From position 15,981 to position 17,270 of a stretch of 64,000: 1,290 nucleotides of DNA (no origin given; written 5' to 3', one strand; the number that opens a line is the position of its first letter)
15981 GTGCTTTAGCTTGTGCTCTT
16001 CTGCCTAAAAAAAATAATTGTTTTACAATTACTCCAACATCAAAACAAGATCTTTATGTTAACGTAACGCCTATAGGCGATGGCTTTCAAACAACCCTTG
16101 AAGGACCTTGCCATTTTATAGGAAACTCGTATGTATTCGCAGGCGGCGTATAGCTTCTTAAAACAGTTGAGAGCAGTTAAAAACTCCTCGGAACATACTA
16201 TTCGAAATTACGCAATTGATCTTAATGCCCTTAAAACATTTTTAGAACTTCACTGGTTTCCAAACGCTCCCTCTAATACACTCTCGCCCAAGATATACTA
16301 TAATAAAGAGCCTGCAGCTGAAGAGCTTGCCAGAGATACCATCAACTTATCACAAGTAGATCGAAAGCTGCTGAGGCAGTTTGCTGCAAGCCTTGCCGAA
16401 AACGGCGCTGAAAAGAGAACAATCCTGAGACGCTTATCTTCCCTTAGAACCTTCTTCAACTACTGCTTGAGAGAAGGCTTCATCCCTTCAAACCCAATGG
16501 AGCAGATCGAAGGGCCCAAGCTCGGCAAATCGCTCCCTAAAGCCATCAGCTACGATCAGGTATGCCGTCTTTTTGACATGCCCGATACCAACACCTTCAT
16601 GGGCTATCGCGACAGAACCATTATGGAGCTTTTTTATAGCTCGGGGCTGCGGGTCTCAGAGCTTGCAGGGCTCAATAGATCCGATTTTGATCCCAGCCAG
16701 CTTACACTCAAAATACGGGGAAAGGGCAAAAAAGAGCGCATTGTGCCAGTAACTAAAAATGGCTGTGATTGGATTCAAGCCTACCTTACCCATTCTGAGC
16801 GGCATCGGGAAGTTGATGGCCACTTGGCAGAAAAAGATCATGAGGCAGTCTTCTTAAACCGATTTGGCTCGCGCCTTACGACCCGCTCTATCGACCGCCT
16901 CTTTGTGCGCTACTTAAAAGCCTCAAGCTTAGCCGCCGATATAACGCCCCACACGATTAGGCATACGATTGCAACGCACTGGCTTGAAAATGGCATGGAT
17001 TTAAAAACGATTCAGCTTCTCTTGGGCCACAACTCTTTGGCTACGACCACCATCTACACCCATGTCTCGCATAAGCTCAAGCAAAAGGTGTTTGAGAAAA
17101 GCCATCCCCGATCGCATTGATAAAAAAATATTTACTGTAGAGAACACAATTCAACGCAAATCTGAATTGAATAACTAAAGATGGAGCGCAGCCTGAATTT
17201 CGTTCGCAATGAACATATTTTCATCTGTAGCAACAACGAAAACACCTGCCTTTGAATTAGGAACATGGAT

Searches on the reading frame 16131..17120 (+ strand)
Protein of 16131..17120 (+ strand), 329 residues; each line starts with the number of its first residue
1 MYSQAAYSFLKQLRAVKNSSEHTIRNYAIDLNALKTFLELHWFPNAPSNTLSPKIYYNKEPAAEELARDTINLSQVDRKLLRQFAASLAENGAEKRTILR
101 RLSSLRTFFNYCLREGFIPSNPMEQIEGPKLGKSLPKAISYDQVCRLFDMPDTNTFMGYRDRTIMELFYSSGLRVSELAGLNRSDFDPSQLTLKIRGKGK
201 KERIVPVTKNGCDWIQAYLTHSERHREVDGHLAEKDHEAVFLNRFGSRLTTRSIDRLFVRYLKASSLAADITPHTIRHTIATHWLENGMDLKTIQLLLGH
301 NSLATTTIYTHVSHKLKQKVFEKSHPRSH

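Call 75: search_protein_families(library=pfam, proteins=[window:16131-17120:+], max_evalue=0.00001)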
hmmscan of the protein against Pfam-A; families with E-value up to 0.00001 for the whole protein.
window:16131-17120:+ (329 aa): 3 families
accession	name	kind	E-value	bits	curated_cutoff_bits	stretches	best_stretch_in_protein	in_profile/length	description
PF00589.27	Phage_integrase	-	2.4e-42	145.1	27.1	1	139-313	3-169/172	Phage integrase family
PF02899.23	Phage_int_SAM_1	-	8.4e-14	52.1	22.3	1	70-116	37-83/83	Phage integrase, N-terminal SAM-like domain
PF13102.12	Phage_int_SAM_5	-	2.4e-08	34.7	22.3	1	17-123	15-93/98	Phage integrase SAM-like domain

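Call 76: search_protein_families(library=ncbifam, proteins=[window:16131-17120:+], max_evalue=1e-10)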
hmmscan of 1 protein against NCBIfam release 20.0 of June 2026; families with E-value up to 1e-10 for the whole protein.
window:16131-17120:+ (329 aa): 9 families
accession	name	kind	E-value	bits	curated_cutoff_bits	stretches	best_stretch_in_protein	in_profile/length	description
TIGR02224.1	recomb_XerC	equivalog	7.2e-92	307.9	335.15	1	8-328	2-293/295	tyrosine recombinase XerC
TIGR02225.1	recomb_XerD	equivalog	9.7e-82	274.5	329.6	1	66-327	32-289/290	site-specific tyrosine recombinase XerD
NF001399.0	PRK00283.1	subfamily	7.9e-75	251.9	279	1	63-328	38-299/300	tyrosine recombinase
NF040815.2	recomb_XerA_Arch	equivalog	2.8e-57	194.3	220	1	9-318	3-260/263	site-specific tyrosine recombinase/integron integrase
NF002331.0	PRK01287.1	subfamily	4.6e-56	190.3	371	1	94-327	96-327/365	site-specific tyrosine recombinase XerC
NF003462.0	PRK05084.1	equivalog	1.1e-32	113.1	267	1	160-323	196-355/360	tyrosine recombinase XerS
TIGR02249.1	integrase_gron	subfamily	2.6e-29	102.6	265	1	249-320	237-308/315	integron integrase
NF011946.0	PRK15417.1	equivalog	1.9e-17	63.5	435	1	251-313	254-316/337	integron integrase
NF007371.0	PRK09871.1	subfamily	2.4e-12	46.8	222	1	157-312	24-174/198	tyrosine-type DNA invertase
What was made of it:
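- On Integron: It lies 21 kb away, next to dapF (calls 75, 76).
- The only recombinase in the window is XerC-like and sits next to dapF (calls 75, 76).
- Tried and rejected: It was rejected because the target is a tRNA end and the gene sits in the classic dapF-xerC housekeeping context (calls 75, 76).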
